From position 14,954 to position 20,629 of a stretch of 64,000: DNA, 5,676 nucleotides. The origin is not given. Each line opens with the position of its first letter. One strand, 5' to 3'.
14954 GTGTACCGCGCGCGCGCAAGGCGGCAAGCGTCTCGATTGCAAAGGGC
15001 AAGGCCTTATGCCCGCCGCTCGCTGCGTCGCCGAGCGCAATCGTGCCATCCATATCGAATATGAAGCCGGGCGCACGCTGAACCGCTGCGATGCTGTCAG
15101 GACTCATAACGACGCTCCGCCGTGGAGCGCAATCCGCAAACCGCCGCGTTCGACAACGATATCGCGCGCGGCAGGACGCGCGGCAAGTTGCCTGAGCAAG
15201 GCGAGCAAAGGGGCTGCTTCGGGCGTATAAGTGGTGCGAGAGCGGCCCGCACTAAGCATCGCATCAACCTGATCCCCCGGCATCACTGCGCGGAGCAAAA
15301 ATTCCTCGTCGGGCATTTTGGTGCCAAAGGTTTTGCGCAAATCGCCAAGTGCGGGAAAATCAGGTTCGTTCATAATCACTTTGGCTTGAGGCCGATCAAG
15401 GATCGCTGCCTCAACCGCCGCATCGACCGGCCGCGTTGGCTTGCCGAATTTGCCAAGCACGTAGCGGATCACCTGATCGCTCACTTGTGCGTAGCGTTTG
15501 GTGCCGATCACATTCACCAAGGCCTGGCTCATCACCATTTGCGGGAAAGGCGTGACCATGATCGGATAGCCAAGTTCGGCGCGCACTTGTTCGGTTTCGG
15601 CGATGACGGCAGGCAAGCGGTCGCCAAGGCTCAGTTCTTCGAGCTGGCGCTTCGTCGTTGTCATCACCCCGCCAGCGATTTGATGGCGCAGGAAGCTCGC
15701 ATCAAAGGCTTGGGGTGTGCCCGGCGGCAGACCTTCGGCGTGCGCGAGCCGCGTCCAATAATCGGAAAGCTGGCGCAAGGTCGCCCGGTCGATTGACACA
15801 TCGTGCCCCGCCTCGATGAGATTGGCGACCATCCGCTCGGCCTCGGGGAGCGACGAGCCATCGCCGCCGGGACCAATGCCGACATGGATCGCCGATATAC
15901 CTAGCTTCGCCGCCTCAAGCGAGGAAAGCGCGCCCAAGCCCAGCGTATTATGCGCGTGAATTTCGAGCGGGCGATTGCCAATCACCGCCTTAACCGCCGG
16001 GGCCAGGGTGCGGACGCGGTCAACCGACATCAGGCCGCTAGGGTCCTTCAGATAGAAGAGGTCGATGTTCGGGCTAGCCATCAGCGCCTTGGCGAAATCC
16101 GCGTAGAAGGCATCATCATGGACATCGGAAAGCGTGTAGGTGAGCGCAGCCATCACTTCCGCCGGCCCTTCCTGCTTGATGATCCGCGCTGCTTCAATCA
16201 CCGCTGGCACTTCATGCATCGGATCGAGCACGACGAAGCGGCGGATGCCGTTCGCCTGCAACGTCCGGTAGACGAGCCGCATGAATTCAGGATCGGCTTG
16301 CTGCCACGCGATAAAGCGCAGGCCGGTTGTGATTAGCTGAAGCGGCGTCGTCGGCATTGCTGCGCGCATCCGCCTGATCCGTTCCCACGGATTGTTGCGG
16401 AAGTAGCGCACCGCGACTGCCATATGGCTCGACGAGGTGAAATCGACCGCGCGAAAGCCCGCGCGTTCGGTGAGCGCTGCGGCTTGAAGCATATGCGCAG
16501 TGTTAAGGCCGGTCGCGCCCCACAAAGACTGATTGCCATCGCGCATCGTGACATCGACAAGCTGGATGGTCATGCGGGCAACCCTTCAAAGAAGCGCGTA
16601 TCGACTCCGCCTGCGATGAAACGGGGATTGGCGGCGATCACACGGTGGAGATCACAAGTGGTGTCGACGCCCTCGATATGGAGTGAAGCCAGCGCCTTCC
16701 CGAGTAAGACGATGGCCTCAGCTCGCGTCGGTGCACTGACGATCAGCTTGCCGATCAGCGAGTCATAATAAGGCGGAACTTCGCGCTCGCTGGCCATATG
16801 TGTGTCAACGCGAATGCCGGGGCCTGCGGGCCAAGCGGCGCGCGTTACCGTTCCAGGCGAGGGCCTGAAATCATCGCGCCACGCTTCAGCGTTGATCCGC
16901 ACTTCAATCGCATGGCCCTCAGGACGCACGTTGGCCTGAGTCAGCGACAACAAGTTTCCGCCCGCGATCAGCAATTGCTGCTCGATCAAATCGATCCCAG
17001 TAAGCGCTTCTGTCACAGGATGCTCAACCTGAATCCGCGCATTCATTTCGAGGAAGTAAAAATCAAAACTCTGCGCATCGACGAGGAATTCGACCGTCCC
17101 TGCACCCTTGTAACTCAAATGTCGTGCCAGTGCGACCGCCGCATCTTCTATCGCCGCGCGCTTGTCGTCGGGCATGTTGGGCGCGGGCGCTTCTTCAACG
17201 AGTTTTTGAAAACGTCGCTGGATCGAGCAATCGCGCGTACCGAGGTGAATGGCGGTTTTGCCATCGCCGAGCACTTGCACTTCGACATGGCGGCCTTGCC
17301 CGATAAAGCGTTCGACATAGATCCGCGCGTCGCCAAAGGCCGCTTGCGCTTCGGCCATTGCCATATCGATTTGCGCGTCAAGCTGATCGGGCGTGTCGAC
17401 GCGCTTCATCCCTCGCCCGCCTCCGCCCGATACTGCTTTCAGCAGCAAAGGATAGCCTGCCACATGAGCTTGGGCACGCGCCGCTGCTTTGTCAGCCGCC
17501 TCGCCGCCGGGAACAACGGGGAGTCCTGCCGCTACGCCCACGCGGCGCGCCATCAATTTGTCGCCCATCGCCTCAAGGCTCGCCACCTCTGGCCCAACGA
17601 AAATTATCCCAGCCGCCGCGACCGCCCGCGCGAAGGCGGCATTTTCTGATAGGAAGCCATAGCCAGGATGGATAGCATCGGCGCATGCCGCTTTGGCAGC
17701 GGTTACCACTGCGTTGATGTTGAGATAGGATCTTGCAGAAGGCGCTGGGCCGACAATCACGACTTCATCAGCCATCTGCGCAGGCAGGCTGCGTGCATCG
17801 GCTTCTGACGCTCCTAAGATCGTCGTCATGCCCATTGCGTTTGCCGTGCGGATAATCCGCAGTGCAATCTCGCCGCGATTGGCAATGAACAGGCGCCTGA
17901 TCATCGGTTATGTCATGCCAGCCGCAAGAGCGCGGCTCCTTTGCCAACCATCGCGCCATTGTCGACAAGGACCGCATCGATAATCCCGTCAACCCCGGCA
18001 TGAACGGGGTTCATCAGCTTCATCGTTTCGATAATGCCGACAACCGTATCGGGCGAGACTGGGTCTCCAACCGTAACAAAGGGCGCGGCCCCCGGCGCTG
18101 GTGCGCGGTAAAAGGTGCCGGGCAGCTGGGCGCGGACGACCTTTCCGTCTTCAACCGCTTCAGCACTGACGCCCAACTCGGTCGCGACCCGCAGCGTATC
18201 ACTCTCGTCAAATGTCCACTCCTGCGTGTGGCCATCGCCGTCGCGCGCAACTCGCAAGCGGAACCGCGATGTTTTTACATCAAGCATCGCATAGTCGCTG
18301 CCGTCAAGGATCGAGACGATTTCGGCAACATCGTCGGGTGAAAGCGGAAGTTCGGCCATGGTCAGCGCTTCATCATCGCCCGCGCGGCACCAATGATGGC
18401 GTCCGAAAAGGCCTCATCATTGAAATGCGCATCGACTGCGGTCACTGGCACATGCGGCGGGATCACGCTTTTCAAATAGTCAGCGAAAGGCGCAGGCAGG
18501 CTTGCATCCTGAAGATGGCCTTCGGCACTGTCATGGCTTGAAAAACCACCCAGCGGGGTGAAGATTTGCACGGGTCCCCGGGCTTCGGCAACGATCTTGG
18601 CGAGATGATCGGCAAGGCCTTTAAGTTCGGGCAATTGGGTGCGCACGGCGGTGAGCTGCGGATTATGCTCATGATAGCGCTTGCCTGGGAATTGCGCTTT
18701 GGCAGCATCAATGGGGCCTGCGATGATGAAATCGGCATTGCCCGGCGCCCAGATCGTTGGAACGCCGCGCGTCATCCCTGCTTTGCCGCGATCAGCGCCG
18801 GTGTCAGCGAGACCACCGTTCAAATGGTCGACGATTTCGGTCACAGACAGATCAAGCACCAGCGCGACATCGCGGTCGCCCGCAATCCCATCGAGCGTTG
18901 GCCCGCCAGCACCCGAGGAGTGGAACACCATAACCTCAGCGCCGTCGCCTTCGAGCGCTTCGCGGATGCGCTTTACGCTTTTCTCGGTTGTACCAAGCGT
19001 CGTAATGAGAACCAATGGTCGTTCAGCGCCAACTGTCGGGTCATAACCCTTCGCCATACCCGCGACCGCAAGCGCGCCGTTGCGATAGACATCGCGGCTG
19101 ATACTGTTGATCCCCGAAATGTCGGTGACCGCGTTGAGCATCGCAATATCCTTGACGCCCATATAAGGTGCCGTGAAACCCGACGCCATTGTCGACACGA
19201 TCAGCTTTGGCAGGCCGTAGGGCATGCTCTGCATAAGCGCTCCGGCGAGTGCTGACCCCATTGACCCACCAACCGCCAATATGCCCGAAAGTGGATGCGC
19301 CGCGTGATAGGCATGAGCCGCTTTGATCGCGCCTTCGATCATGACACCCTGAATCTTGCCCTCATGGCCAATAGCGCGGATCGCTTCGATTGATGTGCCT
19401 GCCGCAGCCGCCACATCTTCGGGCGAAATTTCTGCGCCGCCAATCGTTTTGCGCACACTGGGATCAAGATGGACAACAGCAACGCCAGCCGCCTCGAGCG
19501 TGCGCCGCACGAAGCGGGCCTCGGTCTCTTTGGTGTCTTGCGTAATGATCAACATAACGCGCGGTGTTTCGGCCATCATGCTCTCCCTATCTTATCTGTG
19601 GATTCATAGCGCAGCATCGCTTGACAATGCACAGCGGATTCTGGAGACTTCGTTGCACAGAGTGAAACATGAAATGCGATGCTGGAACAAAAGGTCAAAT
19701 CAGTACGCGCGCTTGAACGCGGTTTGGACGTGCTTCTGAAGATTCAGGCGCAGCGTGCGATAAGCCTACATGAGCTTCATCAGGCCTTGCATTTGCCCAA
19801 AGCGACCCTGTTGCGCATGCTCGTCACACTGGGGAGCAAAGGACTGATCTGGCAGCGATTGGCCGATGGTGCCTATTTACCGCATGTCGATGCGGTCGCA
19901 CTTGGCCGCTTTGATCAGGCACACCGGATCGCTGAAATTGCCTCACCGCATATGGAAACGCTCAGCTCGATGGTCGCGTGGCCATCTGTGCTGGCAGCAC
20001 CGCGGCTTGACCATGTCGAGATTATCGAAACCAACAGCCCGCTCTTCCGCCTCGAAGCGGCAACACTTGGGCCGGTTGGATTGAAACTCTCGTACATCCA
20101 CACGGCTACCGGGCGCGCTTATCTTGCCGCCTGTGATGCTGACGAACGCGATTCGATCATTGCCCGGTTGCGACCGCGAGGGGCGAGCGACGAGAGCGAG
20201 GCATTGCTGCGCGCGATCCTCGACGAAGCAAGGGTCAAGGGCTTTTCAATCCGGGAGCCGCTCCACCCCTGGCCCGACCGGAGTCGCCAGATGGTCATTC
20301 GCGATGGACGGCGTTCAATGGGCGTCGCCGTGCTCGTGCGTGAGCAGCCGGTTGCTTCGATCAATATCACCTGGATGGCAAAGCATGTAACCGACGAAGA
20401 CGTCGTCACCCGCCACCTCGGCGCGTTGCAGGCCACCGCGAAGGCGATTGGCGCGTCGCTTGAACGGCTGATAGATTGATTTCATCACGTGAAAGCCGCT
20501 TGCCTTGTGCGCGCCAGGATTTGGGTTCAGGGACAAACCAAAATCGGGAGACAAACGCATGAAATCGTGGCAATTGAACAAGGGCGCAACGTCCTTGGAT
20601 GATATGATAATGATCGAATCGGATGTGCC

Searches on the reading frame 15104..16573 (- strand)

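Call 40: search_protein_families(library=ncbifam, proteins=[window:15104-16573:-], max_evalue=0.00001)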
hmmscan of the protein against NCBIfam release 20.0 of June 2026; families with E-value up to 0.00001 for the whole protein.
window:15104-16573:- (489 aa): 14 families
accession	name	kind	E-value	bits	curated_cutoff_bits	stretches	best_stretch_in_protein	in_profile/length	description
NF006761.0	PRK09282.1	domain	5.1e-77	259.7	402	1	2-397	3-393/591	pyruvate carboxylase subunit B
TIGR01108.1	oadA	equivalog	1e-68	232.3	756.5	1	6-399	2-391/582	sodium-extruding oxaloacetate decarboxylase subunit alpha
NF010644.0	PRK14041.1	equivalog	9.1e-66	222.4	734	1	3-431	3-428/467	pyruvate carboxylase subunit B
NF008985.0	PRK12331.1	equivalog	4.1e-63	213.7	718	1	3-419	4-420/465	oxaloacetate decarboxylase subunit alpha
NF010643.0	PRK14040.1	subfamily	2.5e-57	194.6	892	1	2-396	6-396/595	oxaloacetate decarboxylase subunit alpha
NF009231.0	PRK12581.1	equivalog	3.4e-53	180.8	954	1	5-390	15-399/468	oxaloacetate decarboxylase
NF010645.0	PRK14042.1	equivalog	2.1e-48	165.5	1182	1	5-400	6-397/596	pyruvate carboxylase subunit B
NF008984.0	PRK12330.1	equivalog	2.1e-45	155.5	827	1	2-400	5-400/500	methylmalonyl-CoA carboxytransferase subunit 5S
NF009554.0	PRK12999.1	equivalog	1.2e-43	149.2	965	1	3-436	534-986/1147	pyruvate carboxylase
TIGR01235.1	pyruv_carbox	equivalog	1.8e-33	115.2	1114.45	1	3-379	531-920/1143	pyruvate carboxylase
NF006049.0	PRK08195.1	subfamily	1.3e-09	37.6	229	1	163-272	155-265/344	4-hyroxy-2-oxovalerate/4-hydroxy-2-oxopentanoic acid aldolase,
TIGR03217.1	4OH_2_O_val_ald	equivalog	5.2e-09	35.7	286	1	161-271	149-259/334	4-hydroxy-2-oxovalerate aldolase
NF002085.0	PRK00915.1-2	subfamily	4.2e-07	29.1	517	1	169-277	167-275/504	2-isopropylmalate synthase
TIGR02660.1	nifV_homocitr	equivalog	6.7e-07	28.9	462.9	0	186-275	172-261/365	homocitrate synthase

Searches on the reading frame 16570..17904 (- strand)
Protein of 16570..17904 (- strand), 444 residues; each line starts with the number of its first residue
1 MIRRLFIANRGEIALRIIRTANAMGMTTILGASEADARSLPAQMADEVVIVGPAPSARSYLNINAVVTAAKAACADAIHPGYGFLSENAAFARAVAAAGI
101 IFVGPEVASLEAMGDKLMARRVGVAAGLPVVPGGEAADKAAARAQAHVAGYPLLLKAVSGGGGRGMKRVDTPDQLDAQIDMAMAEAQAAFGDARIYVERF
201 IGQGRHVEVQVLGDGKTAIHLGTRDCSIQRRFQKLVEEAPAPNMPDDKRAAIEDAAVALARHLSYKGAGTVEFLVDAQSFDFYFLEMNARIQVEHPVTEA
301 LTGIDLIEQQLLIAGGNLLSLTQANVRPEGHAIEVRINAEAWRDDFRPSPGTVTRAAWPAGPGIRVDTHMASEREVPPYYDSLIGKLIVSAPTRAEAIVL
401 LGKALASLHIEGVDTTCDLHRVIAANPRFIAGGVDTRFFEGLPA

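Call 40: search_protein_families(library=ncbifam, proteins=[window:16570-17904:-], max_evalue=0.00001)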
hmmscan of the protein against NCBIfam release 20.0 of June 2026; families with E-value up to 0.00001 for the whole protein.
window:16570-17904:- (444 aa): 30 families (the best 25 are shown)
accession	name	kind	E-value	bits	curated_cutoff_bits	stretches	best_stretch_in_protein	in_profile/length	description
NF009471.0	PRK12833.1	equivalog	2.3e-174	580.3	686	1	2-440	5-445/467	acetyl-CoA carboxylase biotin carboxylase subunit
NF006367.0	PRK08591.1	subfamily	6.5e-172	572.3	597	1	1-440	1-442/451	acetyl-CoA carboxylase biotin carboxylase subunit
TIGR00514.1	accC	equivalog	5.6e-162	539.6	626.5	1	1-440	1-442/449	acetyl-CoA carboxylase biotin carboxylase subunit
NF009554.0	PRK12999.1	equivalog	8.8e-155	517.2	965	1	2-442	5-455/1147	pyruvate carboxylase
NF006406.0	PRK08654.1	equivalog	9.6e-153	509.3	739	1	1-440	1-441/499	acetyl-CoA carboxylase biotin carboxylase subunit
NF004085.0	PRK05586.1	equivalog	1.7e-146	488.7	723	1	1-440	1-442/448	acetyl-CoA carboxylase biotin carboxylase subunit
TIGR02712.1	urea_carbox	equivalog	7e-144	481.1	1303.85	1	4-440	3-440/1201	urea carboxylase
NF005525.0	PRK07178.1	equivalog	9.8e-139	463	768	1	1-441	1-441/471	acetyl-CoA carboxylase biotin carboxylase subunit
NF006286.0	PRK08462.1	equivalog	1.3e-138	462.6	740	1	2-440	4-442/445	acetyl-CoA carboxylase biotin carboxylase subunit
NF006287.0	PRK08463.1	equivalog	8.3e-131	437.1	775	1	1-440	1-442/479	acetyl-CoA carboxylase subunit A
TIGR01235.1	pyruv_carbox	equivalog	2.7e-129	432.5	1114.45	1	5-443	2-452/1143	pyruvate carboxylase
TIGR01205.1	D_ala_D_alaTIGR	subfamily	5.6e-14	51.8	245.65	1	91-289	82-285/318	D-alanine--D-alanine ligase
NF002378.0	PRK01372.1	subfamily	5.9e-14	51.5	243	1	87-289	72-269/305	D-alanine--D-alanine ligase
TIGR01369.1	CPSaseII_lrg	equivalog_domain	1.9e-12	45.7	1027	1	91-320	645-871/1052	carbamoyl-phosphate synthase (glutamine-hydrolyzing) large subunit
NF002528.0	PRK01966.1-4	subfamily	2.7e-12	46.2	262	1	95-288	121-325/366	D-alanine--D-alanine ligase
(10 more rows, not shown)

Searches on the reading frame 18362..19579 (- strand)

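Call 40: search_protein_families(library=ncbifam, proteins=[window:18362-19579:-], max_evalue=0.00001)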
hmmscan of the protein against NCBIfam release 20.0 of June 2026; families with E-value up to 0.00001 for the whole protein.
window:18362-19579:- (405 aa): 4 families
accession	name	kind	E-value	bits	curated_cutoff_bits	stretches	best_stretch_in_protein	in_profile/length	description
NF002674.0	PRK02399.1-2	subfamily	1.4e-139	465.4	335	1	6-404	3-402/410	hypothetical protein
NF002673.0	PRK02399.1-1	equivalog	1.5e-76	258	520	1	7-404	4-400/404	hypothetical protein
NF002676.0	PRK02399.1-4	equivalog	3.1e-76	256.9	556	1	2-396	1-397/415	hypothetical protein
NF002675.0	PRK02399.1-3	equivalog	9.8e-67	225.5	648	1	7-402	3-395/398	hypothetical protein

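Call 82: search_protein_families(library=pfam, proteins=[window:18362-19579:-], max_evalue=0.00001)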
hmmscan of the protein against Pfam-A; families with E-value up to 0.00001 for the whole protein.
window:18362-19579:- (405 aa): 2 families
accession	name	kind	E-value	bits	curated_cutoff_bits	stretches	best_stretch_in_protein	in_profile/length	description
PF23189.1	UPF0261_C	-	3.7e-59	200.1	27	1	187-403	1-218/218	Uncharacterised protein family (UPF0261) C-terminal domain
PF06792.17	UPF0261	-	8e-52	176.2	27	1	6-179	1-174/176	Uncharacterised protein family (UPF0261) N-terminal domain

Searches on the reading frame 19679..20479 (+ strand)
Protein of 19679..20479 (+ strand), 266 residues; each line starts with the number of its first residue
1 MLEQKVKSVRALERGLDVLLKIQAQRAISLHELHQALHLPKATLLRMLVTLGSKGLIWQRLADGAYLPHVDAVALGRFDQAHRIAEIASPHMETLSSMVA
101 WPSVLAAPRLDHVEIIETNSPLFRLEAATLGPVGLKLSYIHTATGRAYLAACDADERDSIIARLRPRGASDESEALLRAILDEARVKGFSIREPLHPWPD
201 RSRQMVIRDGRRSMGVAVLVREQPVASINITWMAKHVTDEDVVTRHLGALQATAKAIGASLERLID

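Call 40: search_protein_families(library=ncbifam, proteins=[window:19679-20479:+], max_evalue=0.00001)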
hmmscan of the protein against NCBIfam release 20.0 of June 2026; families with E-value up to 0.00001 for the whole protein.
window:19679-20479:+ (266 aa): 6 families
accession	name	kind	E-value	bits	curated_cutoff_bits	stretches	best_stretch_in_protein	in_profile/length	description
NF007342.0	PRK09834.1-4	equivalog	1.7e-31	109.2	251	1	4-262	6-257/263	DNA-binding transcriptional regulator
NF007341.0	PRK09834.1-3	equivalog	6.6e-29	100.9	269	1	5-262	3-259/274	DNA-binding transcriptional regulator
NF007339.0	PRK09834.1-1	equivalog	1.3e-28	100.1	299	1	4-259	15-264/271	DNA-binding transcriptional regulator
TIGR02431.1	pcaR_pcaU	subfamily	1.4e-17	63.9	284.75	1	8-259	4-246/248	beta-ketoadipate pathway transcriptional regulators, PcaR/PcaU/PobR family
NF045644.1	TransRegBhcR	equivalog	2e-11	43.7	350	1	5-191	18-206/267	HTH-type transcriptional regulator BhcR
NF008601.2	PRK11569.1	equivalog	1.4e-07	31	380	1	7-251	24-261/276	glyoxylate bypass operon transcriptional repressor IclR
